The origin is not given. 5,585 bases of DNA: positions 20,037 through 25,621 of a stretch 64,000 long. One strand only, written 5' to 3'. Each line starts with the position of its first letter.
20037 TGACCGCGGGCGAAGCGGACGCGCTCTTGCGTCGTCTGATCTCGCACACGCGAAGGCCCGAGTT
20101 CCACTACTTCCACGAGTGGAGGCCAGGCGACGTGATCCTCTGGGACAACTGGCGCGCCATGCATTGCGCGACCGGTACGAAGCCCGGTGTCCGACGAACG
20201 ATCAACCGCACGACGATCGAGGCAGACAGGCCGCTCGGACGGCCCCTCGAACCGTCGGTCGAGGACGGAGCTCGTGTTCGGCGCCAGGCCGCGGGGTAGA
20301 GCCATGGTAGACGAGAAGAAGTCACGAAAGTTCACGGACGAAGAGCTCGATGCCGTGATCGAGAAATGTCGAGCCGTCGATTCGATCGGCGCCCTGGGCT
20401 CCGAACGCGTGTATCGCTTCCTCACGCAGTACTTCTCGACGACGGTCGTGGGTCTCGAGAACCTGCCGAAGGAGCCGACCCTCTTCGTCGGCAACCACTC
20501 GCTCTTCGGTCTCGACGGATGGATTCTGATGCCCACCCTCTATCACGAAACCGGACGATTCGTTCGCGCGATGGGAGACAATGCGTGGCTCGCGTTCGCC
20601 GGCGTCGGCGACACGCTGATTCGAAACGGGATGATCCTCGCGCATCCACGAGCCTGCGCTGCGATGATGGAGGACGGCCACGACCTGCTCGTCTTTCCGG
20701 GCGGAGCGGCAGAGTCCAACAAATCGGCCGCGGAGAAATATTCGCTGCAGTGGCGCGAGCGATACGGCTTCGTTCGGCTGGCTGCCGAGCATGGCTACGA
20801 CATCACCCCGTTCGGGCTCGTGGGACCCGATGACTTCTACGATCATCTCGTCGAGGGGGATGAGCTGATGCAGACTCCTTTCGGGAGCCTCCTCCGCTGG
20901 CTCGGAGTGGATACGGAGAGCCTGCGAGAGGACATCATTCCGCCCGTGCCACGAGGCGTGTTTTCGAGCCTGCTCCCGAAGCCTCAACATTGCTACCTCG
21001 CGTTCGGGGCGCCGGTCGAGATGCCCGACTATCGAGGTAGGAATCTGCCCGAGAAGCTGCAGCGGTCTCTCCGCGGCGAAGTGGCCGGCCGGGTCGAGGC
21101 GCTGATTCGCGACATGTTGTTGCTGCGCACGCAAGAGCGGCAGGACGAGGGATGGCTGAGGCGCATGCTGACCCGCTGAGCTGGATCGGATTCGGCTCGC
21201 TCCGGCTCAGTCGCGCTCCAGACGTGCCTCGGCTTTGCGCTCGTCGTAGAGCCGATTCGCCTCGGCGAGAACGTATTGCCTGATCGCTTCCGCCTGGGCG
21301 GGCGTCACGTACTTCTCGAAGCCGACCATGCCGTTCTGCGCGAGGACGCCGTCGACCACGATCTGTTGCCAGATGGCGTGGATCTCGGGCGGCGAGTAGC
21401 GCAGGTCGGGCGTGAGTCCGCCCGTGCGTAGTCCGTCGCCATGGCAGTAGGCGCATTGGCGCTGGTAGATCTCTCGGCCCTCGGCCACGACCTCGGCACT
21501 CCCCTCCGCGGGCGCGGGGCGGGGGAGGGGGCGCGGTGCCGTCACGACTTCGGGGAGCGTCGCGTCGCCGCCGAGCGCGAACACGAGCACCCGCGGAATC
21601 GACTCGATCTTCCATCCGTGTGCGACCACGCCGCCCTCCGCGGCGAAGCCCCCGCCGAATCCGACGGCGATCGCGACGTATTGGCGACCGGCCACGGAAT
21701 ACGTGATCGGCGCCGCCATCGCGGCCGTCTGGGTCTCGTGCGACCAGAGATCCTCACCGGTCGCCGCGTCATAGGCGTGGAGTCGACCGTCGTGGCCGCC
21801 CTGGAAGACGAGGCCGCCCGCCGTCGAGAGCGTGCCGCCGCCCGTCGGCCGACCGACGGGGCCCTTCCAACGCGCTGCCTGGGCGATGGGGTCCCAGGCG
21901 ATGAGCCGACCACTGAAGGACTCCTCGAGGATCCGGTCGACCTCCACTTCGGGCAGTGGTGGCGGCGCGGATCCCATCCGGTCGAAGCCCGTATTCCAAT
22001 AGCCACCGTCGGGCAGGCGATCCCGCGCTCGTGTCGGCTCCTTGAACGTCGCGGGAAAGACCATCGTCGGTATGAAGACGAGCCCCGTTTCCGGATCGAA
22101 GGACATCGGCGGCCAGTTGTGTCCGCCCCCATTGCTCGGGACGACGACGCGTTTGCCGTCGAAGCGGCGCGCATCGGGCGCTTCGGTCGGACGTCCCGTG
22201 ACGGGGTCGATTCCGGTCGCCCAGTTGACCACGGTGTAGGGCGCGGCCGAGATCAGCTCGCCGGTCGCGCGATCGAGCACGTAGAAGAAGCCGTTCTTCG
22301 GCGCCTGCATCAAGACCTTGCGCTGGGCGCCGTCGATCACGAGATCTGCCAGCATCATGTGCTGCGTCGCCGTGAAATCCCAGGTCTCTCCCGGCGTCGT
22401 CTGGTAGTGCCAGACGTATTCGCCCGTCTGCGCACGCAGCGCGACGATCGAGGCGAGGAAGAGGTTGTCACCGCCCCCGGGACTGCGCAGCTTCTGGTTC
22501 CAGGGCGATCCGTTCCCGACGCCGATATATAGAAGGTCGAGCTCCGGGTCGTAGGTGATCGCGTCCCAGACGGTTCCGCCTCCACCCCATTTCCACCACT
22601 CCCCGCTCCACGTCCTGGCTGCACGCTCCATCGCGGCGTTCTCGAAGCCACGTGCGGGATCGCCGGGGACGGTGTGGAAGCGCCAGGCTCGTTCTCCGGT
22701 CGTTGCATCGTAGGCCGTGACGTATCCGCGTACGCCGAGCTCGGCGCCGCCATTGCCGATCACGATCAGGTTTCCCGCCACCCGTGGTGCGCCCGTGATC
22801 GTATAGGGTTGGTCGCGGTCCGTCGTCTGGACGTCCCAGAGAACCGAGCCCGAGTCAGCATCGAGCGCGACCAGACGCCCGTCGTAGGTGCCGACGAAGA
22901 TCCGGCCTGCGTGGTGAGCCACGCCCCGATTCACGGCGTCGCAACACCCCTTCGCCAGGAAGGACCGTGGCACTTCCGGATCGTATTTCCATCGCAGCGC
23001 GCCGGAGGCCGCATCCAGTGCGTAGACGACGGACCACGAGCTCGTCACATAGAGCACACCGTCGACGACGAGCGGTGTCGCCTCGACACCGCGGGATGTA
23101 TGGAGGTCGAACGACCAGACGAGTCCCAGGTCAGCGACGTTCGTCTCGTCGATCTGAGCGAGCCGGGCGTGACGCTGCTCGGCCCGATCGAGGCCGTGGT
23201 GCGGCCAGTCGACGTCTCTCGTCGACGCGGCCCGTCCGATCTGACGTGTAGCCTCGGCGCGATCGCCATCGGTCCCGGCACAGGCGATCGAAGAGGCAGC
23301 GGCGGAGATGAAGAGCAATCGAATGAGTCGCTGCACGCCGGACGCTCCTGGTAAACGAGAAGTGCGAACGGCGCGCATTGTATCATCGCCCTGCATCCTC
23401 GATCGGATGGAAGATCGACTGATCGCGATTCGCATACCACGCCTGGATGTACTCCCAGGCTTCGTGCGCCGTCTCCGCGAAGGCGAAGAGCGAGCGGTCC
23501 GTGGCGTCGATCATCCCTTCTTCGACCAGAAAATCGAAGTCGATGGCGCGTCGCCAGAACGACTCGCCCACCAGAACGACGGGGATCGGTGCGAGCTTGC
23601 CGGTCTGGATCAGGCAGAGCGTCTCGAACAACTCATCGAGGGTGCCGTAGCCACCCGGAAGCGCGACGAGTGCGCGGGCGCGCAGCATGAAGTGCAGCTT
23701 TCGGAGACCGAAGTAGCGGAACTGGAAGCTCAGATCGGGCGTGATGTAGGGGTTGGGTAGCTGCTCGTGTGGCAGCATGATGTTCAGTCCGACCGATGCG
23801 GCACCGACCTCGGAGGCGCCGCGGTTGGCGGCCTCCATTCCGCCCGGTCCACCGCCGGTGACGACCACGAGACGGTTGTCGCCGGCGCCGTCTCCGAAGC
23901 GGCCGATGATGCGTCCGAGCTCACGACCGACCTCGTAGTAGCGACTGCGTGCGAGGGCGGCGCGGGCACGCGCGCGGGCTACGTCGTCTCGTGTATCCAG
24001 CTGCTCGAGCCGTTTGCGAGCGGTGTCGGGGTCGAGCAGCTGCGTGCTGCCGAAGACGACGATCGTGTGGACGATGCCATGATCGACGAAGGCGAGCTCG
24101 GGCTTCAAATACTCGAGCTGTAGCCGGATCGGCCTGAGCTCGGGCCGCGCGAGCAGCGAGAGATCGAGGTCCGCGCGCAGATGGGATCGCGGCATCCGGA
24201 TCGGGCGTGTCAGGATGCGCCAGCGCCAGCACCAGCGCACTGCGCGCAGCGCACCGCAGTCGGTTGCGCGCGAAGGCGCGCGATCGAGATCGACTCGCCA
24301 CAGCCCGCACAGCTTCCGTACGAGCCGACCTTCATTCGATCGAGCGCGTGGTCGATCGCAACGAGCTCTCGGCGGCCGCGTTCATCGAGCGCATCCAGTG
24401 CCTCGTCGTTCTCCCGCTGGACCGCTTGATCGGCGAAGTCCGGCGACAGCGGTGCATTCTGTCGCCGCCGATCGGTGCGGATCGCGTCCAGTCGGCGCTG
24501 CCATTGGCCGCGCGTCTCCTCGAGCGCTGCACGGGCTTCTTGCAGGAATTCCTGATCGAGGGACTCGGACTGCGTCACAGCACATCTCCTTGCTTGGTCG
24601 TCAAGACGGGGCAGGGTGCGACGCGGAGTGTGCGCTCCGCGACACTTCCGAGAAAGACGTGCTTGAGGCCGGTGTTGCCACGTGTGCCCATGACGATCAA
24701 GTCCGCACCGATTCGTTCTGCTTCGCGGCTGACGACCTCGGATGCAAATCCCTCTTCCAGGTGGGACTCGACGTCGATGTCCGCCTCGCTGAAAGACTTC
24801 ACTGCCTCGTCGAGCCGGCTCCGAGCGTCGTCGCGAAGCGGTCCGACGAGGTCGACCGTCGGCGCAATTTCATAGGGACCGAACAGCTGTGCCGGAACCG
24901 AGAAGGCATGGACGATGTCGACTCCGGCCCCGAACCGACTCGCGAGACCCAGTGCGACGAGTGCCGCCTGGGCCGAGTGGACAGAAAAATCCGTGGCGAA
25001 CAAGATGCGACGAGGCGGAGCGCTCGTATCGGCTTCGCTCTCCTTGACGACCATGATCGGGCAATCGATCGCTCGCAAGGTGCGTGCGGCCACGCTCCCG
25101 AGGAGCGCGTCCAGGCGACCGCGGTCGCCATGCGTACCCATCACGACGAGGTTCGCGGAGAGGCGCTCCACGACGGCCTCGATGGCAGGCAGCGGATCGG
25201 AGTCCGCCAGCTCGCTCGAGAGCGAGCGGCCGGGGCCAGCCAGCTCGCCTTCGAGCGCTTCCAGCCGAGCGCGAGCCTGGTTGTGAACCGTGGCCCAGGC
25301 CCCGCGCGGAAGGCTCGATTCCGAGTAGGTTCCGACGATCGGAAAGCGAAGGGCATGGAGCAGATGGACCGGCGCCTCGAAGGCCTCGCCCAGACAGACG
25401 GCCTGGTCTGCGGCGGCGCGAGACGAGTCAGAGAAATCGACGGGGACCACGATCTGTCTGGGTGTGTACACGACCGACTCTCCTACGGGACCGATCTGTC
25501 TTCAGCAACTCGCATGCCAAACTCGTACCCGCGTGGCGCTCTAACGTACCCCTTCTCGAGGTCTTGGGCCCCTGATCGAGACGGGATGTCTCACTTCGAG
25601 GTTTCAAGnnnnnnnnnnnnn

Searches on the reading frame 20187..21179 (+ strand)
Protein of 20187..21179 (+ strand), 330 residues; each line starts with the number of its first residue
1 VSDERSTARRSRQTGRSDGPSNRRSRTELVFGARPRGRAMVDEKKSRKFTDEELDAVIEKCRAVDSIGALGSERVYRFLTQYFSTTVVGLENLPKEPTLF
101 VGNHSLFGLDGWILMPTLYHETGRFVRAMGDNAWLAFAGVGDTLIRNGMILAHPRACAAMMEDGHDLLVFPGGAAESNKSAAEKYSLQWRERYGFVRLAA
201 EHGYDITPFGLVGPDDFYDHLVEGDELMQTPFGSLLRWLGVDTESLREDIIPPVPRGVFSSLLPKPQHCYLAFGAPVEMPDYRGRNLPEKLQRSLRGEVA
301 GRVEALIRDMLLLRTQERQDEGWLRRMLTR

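Call 62: search_protein_families(library=pfam, proteins=[window:20187-21179:+], max_evalue=0.00001)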
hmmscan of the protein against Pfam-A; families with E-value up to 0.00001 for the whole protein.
window:20187-21179:+ (330 aa): 2 families
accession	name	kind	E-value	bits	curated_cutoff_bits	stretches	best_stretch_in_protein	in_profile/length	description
PF03982.18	DAGAT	-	2.4e-09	37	22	1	73-280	39-254/297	Diacylglycerol acyltransferase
PF01553.26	Acyltransferase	-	8.9e-08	32.5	23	1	86-210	3-130/132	Acyltransferase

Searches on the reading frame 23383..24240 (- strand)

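Call 62: search_protein_families(library=pfam, proteins=[window:23383-24240:-], max_evalue=0.00001)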
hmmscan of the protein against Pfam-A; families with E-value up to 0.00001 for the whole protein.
window:23383-24240:- (285 aa): 2 families
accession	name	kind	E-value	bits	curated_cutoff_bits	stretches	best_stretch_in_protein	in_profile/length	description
PF03641.19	Lysine_decarbox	-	9.7e-28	97.4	27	1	135-264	1-130/131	Possible lysine decarboxylase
PF18306.6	LDcluster4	-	1.2e-08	35.2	26.3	1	102-205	18-111/151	SLOG cluster4 family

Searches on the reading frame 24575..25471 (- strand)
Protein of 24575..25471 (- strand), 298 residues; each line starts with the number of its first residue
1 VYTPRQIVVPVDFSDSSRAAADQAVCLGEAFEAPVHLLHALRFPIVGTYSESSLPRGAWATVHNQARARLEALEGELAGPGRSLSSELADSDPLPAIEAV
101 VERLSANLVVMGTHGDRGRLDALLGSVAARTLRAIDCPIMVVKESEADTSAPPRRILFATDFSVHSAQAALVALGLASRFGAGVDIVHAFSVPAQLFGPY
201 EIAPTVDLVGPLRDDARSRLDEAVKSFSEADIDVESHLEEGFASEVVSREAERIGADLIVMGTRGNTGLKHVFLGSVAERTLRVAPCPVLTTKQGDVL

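Call 62: search_protein_families(library=pfam, proteins=[window:24575-25471:-], max_evalue=0.00001)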
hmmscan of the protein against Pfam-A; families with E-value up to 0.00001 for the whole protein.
window:24575-25471:- (298 aa): 1 family
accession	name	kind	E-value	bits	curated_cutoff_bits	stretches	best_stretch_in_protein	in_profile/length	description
PF00582.32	Usp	-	3.9e-56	190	24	2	154-292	3-140/141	Universal stress protein family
